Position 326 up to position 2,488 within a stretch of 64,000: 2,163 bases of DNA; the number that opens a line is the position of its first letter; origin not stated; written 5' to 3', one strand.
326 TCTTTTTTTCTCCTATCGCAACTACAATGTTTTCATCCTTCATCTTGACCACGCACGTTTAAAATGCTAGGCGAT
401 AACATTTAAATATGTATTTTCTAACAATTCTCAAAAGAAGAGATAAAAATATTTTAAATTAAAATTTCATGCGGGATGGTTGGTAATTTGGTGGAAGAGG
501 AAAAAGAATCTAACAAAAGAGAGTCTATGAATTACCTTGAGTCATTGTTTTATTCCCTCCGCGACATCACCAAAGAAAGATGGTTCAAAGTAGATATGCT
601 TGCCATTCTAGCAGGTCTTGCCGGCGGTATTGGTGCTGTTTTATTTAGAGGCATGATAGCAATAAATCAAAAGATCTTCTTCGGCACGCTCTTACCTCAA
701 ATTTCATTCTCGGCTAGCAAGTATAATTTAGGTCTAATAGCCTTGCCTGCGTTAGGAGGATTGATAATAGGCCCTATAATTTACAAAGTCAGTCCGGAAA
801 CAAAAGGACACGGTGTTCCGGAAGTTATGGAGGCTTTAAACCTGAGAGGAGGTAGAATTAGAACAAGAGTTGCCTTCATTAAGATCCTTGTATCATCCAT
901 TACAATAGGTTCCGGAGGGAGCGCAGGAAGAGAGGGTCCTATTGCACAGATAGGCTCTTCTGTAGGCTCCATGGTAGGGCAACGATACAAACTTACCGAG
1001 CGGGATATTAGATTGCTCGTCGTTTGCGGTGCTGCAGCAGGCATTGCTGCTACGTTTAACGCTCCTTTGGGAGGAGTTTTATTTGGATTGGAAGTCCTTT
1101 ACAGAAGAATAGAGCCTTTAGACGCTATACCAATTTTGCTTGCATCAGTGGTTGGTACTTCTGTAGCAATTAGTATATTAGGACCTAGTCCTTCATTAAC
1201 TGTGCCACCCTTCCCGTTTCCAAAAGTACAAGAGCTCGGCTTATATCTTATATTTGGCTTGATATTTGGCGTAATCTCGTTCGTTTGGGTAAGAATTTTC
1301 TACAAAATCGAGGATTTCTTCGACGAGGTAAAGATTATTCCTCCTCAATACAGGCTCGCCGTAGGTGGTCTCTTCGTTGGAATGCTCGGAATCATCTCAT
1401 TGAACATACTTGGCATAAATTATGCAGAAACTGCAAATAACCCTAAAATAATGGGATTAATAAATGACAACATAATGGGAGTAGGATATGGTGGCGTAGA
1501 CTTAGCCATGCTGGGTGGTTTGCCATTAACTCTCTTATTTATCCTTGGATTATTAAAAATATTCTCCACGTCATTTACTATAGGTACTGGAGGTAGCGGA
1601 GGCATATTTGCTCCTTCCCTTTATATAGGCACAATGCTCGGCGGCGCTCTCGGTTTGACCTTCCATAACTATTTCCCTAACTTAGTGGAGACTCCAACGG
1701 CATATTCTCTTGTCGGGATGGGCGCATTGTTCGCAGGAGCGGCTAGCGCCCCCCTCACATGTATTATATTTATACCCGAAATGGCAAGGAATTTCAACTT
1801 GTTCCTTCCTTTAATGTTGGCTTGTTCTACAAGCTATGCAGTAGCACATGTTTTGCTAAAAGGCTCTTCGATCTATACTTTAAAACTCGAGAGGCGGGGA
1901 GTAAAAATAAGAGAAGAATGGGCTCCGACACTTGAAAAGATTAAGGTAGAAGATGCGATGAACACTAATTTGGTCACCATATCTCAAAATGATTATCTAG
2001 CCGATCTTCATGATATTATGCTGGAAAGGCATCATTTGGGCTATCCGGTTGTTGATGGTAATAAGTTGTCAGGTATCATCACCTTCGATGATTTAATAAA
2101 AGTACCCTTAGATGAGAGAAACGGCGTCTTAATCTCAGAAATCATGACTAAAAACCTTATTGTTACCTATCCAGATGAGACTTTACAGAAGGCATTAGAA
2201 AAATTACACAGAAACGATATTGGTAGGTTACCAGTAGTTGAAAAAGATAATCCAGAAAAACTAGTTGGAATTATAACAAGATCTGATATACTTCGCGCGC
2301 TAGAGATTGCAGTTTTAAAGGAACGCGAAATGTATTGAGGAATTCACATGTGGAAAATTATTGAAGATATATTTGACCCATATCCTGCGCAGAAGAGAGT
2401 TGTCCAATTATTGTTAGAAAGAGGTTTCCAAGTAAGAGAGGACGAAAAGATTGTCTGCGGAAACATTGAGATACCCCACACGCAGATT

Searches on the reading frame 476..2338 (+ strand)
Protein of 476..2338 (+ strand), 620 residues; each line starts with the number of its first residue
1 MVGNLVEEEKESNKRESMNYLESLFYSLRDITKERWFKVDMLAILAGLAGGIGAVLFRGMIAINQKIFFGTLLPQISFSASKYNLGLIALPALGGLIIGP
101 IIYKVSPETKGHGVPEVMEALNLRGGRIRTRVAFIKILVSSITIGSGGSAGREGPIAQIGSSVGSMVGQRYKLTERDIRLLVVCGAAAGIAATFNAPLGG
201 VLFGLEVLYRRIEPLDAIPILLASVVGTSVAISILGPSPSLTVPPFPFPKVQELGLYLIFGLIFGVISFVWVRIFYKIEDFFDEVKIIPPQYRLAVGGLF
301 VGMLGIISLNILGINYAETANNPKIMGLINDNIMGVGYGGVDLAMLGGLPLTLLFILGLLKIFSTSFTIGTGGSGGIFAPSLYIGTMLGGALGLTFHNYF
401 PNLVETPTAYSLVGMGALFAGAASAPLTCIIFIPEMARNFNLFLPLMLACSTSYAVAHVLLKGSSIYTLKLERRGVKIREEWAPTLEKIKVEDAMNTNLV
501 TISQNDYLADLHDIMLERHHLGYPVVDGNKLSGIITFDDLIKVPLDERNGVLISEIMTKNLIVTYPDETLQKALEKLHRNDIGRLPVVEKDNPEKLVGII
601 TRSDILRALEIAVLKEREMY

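Call 24: search_protein_families(library=pfam, proteins=[window:476-2338:+], max_evalue=0.001)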
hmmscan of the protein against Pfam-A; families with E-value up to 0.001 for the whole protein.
window:476-2338:+ (620 aa): 2 families
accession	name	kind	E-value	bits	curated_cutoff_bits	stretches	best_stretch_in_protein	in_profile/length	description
PF00654.25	Voltage_CLC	-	1.7e-101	340.3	24.8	1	94-457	1-345/346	Voltage gated chloride channel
PF00571.33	CBS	-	2.3e-31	108.3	24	2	553-609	1-55/57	CBS domain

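Call 99: find_encoding_contigs(protein=window:476-2338:+, flank=10000, max_places=1)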
Protein window:476-2338:+ (620 aa): no gene with exactly this product is on record in the collection.
